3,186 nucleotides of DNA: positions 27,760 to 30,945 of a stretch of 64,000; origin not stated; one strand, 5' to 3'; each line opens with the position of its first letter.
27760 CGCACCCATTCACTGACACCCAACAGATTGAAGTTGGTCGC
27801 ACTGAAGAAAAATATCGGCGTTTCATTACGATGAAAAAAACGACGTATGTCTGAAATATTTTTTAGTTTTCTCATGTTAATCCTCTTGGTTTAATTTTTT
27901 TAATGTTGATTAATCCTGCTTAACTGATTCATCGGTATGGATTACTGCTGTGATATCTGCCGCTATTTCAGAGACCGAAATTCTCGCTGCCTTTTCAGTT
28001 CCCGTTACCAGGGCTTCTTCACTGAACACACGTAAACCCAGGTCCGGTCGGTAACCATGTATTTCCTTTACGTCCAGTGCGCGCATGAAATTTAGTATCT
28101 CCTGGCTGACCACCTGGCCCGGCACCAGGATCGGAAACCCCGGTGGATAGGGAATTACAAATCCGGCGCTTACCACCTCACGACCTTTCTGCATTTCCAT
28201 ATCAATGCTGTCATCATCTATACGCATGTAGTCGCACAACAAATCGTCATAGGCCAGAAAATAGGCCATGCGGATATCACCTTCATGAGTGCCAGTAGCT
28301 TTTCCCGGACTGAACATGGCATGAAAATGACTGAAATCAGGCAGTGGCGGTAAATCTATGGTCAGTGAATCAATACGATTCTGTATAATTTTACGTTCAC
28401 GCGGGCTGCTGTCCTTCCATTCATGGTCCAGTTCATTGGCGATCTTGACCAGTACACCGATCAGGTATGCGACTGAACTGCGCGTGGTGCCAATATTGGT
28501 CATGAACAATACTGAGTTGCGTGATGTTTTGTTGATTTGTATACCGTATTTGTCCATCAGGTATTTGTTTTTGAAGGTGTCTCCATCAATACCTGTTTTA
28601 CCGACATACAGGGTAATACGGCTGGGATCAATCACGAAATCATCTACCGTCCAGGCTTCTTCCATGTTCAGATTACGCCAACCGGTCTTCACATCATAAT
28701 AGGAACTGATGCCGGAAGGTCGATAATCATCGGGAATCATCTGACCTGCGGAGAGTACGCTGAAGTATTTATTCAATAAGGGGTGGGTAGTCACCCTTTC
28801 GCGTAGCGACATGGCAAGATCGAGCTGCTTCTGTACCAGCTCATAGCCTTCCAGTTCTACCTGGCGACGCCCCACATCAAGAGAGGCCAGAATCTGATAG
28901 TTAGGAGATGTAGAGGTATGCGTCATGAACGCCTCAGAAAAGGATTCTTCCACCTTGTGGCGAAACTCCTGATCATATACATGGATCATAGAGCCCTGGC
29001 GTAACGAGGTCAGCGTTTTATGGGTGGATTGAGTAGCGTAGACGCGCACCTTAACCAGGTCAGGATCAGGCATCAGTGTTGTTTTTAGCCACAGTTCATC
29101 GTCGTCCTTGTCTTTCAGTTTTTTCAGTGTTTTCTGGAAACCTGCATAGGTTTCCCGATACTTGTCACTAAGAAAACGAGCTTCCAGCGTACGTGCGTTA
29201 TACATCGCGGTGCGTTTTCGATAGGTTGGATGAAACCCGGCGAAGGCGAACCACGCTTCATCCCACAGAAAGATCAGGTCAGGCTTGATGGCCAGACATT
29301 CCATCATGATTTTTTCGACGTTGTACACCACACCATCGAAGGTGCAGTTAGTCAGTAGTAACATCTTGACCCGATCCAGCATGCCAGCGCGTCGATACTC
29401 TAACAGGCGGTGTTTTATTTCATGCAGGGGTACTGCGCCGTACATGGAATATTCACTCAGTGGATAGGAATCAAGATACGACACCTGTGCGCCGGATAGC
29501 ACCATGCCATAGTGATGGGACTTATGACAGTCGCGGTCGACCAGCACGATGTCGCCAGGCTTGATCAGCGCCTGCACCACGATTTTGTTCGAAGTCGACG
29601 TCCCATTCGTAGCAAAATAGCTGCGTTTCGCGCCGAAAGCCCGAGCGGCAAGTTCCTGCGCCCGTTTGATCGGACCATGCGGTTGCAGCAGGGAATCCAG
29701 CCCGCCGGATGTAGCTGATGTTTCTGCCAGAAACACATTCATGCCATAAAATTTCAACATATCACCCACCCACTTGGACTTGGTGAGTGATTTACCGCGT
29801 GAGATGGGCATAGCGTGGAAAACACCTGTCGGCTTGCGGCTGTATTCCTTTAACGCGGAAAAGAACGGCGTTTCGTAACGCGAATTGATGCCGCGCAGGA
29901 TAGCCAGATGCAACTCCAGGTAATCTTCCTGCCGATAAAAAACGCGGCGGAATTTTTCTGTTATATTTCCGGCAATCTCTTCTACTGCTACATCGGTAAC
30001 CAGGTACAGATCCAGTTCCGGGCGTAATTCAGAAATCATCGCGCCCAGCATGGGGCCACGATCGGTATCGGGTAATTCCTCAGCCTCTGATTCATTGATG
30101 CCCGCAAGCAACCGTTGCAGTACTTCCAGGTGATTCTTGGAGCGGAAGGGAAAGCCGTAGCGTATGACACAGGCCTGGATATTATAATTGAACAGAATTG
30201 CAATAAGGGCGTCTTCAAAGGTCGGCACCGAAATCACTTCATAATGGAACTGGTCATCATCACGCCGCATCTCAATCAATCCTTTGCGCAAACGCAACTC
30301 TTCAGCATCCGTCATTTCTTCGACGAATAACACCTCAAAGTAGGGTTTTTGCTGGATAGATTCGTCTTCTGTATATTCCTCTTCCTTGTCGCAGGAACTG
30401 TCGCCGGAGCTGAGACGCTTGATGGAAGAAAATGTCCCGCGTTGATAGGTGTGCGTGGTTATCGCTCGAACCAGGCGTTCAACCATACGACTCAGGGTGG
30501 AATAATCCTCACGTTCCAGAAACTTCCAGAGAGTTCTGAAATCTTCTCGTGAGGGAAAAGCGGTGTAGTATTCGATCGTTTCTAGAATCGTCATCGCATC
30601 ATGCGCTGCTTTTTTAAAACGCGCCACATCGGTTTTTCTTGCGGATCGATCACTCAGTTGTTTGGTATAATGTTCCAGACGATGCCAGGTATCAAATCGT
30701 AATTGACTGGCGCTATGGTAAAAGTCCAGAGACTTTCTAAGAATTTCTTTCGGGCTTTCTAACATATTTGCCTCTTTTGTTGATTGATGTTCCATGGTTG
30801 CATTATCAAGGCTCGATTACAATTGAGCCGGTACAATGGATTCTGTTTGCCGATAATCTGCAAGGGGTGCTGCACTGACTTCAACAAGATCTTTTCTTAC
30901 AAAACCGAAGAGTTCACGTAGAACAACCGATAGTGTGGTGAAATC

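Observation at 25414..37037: Tight operon: giant NAD-GDH, oversized Orn/Lys-type decarboxylase, ATP-grasp ligase and Ntn/C45 acyltransferase-hydrolase, with a divergent LysR regulator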

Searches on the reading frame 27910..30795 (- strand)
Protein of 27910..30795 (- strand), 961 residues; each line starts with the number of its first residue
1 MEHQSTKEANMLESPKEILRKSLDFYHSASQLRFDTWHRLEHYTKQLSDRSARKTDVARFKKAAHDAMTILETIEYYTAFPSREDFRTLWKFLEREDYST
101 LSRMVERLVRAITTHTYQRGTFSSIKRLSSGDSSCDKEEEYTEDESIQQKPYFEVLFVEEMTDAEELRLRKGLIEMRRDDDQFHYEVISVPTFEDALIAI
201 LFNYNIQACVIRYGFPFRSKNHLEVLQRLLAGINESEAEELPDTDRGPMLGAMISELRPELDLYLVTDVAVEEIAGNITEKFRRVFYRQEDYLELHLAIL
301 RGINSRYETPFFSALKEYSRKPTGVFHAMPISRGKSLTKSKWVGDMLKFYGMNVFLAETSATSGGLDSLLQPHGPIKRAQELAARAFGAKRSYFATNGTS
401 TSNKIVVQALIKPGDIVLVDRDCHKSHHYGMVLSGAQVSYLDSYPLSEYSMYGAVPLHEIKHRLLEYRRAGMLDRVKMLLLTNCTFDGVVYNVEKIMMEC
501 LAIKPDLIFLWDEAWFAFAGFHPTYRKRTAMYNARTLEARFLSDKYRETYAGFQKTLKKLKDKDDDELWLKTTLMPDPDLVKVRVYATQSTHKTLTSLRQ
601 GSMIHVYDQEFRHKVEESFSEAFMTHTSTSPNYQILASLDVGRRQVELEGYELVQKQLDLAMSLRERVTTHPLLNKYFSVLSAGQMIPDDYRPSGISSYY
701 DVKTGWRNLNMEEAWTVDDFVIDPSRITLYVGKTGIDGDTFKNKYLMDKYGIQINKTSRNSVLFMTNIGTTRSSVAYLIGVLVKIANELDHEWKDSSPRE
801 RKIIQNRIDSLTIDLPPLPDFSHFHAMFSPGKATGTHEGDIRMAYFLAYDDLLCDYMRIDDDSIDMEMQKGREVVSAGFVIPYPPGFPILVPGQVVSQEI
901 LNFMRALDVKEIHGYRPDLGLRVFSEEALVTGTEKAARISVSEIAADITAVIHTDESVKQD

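Call 3: search_protein_families(library=pfam, proteins=[window:27910-30795:-])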
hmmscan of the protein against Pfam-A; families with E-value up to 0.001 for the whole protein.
window:27910-30795:- (961 aa): 3 families
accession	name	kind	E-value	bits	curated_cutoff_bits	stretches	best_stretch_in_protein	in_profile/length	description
PF01276.26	OKR_DC_1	-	1.6e-76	258.2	27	2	309-533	1-224/417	Orn/Lys/Arg decarboxylase, major domain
PF03711.20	OKR_DC_1_C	-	2.7e-05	24.9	24.2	1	857-908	59-111/132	Orn/Lys/Arg decarboxylase, C-terminal domain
PF01212.27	Beta_elim_lyase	-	0.00013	21.9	27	1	377-497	35-152/288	Beta-eliminating lyase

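Call 4: search_protein_families(library=ncbifam, proteins=[window:27910-30795:-])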
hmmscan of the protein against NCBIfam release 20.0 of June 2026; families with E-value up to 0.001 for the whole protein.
window:27910-30795:- (961 aa): 6 families
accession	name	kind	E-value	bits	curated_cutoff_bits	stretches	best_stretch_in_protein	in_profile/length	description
NF011928.0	PRK15399.1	subfamily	1.6e-60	205.2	968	3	306-538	127-356/713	lysine decarboxylase LdcC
NF011929.0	PRK15400.1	subfamily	6.3e-53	180.1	1056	2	309-535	130-353/714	lysine decarboxylase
NF011603.0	PRK15029.1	equivalog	6.1e-51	173.6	1167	2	299-532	131-368/756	arginine decarboxylase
NF010092.0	PRK13578.1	subfamily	1.3e-48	165.9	794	2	258-527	55-332/720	ornithine decarboxylase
TIGR04301.1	ODC_inducible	exception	1e-45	156.2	1310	2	265-528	62-333/719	ornithine decarboxylase SpeF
TIGR04318.1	lacto_ODC_hypo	hypoth_equivalog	1.3e-30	106.4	950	2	346-527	128-314/695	putative ornithine decarboxylase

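Call 18: search_solved_structures(query=window:27910-30795:-, max_evalue=0.01, show_alignments=1)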
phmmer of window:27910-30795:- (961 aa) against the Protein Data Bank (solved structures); distinct sequences matched with E-value up to 0.01: 19.
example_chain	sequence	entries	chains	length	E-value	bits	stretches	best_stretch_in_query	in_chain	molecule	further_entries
9n0n_A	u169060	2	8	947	2.8e-249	832.9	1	23-950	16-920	Probable amino acid decarboxylase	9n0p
9n0o_A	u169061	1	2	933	5.2e-249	832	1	29-950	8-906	Probable amino acid decarboxylase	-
6q6i_A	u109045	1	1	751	3.2e-56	194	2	304-538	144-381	Biodegradative arginine decarboxylase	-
9e0m_A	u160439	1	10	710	4e-50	173.9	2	311-535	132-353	Lysine decarboxylase, inducible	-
9e0o_A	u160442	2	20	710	4.2e-50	173.8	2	312-535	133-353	Lysine decarboxylase, inducible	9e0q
6y3x_A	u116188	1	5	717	4.2e-50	173.8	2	309-532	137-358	Lysine decarboxylase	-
5fkz_E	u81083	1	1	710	3.2e-46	161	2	309-535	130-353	LYSINE DECARBOXYLASE, CONSTITUTIVE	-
3n75_A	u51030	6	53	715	3.7e-46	160.8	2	309-535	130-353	Lysine decarboxylase, inducible | Inducible lysine decarboxylase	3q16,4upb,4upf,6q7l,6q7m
5fkx_A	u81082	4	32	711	4e-46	160.7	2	309-535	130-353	LYSINE DECARBOXYLASE, INDUCIBLE | Inducible lysine decarboxylase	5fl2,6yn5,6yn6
5xx1_A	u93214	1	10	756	9.7e-43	149.4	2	304-531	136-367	Arginine decarboxylase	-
2vyc_A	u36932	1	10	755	3.9e-42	147.4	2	302-531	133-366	BIODEGRADATIVE ARGININE DECARBOXYLASE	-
7p9b_A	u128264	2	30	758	2.3e-41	144.9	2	173-534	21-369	Biodegradative arginine decarboxylase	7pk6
9lkg_C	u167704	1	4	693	1e-31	113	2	348-526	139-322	Ornithine decarboxylase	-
9ll6_A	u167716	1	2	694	1.7e-30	108.9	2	348-526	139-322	Ornithine decarboxylase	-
9lls_A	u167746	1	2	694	2.4e-30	108.4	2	348-526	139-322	Ornithine decarboxylase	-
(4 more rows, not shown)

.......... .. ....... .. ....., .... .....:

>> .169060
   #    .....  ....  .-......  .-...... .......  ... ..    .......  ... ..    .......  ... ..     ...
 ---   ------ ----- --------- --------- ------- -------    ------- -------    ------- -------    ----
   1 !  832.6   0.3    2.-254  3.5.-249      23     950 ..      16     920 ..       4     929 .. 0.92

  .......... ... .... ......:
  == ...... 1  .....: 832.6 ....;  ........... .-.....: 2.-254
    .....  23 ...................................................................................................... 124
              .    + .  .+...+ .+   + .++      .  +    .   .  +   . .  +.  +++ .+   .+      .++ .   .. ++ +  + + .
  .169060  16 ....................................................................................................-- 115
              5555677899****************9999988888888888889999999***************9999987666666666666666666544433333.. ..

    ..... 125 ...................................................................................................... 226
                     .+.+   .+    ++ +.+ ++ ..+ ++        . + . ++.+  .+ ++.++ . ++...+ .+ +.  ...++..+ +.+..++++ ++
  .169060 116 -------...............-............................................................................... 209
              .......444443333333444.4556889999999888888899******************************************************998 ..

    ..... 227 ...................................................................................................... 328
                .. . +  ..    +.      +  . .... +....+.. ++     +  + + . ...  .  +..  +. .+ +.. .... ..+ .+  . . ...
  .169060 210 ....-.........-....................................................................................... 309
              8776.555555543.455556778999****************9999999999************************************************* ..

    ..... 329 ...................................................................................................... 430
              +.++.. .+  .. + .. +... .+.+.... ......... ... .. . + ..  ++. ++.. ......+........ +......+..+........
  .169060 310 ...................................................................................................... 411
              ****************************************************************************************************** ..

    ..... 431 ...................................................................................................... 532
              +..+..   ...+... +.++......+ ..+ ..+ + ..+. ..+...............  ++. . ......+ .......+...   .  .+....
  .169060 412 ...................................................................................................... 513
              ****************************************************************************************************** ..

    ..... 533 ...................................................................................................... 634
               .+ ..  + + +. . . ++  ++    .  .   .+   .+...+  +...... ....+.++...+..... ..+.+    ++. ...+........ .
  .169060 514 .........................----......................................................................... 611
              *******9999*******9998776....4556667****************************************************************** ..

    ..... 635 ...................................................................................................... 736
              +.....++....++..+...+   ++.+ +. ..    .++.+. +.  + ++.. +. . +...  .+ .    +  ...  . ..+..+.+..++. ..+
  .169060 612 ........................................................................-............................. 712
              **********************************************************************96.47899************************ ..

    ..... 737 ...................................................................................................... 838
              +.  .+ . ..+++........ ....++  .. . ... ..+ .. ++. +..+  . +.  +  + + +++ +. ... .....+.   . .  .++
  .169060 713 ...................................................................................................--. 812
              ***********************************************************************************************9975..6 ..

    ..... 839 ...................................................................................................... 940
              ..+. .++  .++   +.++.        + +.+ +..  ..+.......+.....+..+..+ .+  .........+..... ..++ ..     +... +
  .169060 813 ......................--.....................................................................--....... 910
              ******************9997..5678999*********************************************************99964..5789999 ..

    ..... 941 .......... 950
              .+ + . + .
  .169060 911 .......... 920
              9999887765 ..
